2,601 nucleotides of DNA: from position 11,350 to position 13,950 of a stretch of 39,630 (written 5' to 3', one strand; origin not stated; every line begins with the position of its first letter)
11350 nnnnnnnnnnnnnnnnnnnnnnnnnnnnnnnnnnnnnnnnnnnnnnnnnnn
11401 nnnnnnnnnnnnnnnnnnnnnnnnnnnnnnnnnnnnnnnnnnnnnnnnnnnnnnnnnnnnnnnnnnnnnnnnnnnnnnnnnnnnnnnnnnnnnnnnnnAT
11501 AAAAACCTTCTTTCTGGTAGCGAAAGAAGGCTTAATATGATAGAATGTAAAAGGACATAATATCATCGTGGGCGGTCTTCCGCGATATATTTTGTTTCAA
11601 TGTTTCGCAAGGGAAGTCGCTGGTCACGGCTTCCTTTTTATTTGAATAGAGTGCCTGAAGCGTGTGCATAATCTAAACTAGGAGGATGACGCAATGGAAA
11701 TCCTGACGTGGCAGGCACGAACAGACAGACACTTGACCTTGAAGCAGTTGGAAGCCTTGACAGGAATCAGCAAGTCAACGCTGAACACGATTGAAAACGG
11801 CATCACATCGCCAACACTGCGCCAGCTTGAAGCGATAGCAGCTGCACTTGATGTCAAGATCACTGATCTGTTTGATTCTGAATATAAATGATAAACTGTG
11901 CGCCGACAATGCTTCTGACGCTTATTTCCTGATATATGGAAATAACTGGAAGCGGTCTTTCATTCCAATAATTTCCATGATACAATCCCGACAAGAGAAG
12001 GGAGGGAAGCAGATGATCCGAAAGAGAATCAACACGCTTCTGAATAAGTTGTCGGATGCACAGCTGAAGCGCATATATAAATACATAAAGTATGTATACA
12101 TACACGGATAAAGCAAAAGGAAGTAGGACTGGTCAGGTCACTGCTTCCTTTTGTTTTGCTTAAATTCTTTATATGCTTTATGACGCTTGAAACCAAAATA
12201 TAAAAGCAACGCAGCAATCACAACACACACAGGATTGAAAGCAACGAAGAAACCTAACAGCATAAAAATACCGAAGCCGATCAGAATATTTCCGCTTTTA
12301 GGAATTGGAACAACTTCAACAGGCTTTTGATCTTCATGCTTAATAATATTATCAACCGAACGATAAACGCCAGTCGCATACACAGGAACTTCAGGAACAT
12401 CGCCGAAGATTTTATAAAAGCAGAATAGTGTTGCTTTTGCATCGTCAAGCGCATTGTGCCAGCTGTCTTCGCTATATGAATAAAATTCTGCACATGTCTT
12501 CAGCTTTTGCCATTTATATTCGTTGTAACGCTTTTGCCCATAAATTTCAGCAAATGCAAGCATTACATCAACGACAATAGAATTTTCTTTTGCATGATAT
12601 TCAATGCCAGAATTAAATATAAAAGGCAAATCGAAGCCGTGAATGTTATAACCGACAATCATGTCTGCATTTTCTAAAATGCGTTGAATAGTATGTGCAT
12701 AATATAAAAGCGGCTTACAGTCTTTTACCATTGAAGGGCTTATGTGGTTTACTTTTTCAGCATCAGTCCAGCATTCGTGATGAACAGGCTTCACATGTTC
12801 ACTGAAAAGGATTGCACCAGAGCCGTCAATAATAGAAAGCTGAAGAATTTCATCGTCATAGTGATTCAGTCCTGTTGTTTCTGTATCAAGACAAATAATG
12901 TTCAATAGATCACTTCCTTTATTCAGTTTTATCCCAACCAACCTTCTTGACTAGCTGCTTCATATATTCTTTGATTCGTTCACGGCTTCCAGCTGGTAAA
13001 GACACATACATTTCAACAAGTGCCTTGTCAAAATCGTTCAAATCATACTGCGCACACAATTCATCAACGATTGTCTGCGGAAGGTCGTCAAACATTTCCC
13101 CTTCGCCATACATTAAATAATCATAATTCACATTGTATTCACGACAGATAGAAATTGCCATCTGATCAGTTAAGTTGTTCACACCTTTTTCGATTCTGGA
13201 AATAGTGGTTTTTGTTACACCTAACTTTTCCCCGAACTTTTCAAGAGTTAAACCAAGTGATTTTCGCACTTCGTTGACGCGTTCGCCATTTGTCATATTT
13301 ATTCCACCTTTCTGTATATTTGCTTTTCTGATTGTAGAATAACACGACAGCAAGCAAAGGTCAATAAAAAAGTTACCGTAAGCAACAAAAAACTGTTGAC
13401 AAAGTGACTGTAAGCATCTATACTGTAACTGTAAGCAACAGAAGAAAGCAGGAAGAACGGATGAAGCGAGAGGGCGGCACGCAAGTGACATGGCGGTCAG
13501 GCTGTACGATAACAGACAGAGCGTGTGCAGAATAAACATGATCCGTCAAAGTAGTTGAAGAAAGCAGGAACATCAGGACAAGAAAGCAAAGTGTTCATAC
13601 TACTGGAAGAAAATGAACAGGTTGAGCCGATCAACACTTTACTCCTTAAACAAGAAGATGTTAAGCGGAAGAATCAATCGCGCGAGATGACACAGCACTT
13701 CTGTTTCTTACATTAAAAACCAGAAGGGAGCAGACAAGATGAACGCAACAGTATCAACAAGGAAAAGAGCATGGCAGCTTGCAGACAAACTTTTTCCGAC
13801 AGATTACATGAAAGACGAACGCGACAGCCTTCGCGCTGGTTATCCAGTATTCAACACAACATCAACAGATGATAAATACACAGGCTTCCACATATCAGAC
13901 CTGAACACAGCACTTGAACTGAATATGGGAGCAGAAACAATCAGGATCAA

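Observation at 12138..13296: Membrane-anchored DEDDh exonuclease co-transcribed with the CI-like repressor: candidate prophage-encoded defence or exclusion gene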

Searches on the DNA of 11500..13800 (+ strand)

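Call 9: search_dna_similar(query=window:11500-13800:+, collection=phages, mode=near)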
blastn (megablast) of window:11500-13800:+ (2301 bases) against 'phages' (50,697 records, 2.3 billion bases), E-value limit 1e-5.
No match.

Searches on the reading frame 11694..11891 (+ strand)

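Call 5: search_protein_families(library=pfam, proteins=[window:11694-11891:+], max_evalue=0.01)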
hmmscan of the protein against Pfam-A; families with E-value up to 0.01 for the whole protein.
window:11694-11891:+ (65 aa): 7 families
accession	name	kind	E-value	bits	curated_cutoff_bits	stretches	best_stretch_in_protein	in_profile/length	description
PF01381.28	HTH_3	-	7.9e-15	55.1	23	1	7-59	3-55/55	Helix-turn-helix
PF13443.12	HTH_26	-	5.9e-12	46.1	22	1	9-61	6-59/63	Cro/C1-type HTH DNA-binding domain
PF13560.12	HTH_31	-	7.5e-10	39.4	27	1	8-55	9-57/64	Helix-turn-helix domain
PF12844.13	HTH_19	-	4.9e-07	30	30.2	1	7-62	6-61/64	Helix-turn-helix domain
PF13413.12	HTH_25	-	0.00011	22.4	24.6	1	7-36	4-33/62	Helix-turn-helix domain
PF12802.13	MarR_2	-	0.0011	19.5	27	0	9-32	16-39/61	MarR family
PF09339.16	HTH_IclR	-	0.0039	17.4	22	1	2-29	7-34/52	IclR helix-turn-helix domain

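Call 6: search_protein_families(library=padloc, proteins=[window:11694-11891:+], max_evalue=0.1)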
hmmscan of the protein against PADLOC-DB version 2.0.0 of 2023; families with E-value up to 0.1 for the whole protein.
window:11694-11891:+ (65 aa): 18 families
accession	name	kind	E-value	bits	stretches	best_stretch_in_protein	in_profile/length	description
PDLC02926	HTH_VI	-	2.7e-10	38.4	1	8-60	9-61/92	-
PDLC03949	RmrA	-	6.3e-07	26.6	1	8-60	10-62/363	-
PDLC04142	capH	-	7.5e-07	28.2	1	8-62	14-68/103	capH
PDLC03954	RmrA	-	1.7e-06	25.3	1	7-59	17-69/380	-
PDLC03946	RmrA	-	1e-05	22.5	1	8-56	10-58/357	-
PDLC03951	RmrA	-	2.4e-05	21.5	1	7-57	15-65/400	-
PDLC03953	RmrA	-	0.00018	18.8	1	14-54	19-59/373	-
PDLC03947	RmrA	-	0.00033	17.6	1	7-56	18-67/383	-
PDLC03948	RmrA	-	0.00038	17.5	1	7-55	15-63/397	-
PDLC03944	RmrA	-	0.00078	16.6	1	7-53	13-59/384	-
PDLC03665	Control_protein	-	0.0021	16.3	1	13-61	22-70/77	control protein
PDLC04775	PDC-M69A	-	0.003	16.1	1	11-63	18-70/113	-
PDLC03669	Control_protein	-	0.003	15.8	1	9-60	18-69/96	control protein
PDLC03952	RmrA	-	0.0043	13.9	1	7-56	29-78/395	-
PDLC03664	Control_protein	-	0.005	15.3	1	8-60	21-73/74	control protein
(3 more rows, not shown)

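Call 7: search_protein_families(library=phrogs, proteins=[window:11694-11891:+], max_evalue=0.001)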
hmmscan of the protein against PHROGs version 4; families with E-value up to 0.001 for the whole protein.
window:11694-11891:+ (65 aa): 14 families
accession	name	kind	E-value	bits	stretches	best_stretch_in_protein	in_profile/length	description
phrog_8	-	transcription regulation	6.4e-10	40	1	8-60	84-216/346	transcriptional regulator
phrog_2967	-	transcription regulation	2.3e-09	38.1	1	7-62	17-72/225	transcriptional regulator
phrog_2439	-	transcription regulation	5.5e-09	36.4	1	7-62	14-69/367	transcriptional regulator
phrog_4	-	transcription regulation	7.8e-09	36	1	9-61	144-193/400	transcriptional repressor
phrog_5823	-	transcription regulation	7.9e-09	36.1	1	7-60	13-67/404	transcriptional regulator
phrog_1373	-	transcription regulation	2.8e-07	31.7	1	8-57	71-120/166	transcriptional regulator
phrog_3557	-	transcription regulation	1.2e-06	29.7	1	12-59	24-71/142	transcriptional regulator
phrog_7241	-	transcription regulation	1.4e-06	29.4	1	9-60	70-121/122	transcriptional regulator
phrog_4583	-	transcription regulation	2e-06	28.7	1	15-63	25-73/81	transcriptional repressor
phrog_32768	-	unknown function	1e-05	25.5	1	7-59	16-69/446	-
phrog_2328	-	transcription regulation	1.8e-05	25.6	1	9-61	24-76/128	transcriptional repressor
phrog_769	-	transcription regulation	0.00021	22.2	1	11-64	22-72/89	transcriptional repressor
phrog_3949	-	transcription regulation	0.00025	22.1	1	3-60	13-73/161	transcriptional repressor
phrog_13326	-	unknown function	0.00067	20.8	1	17-60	11-54/151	-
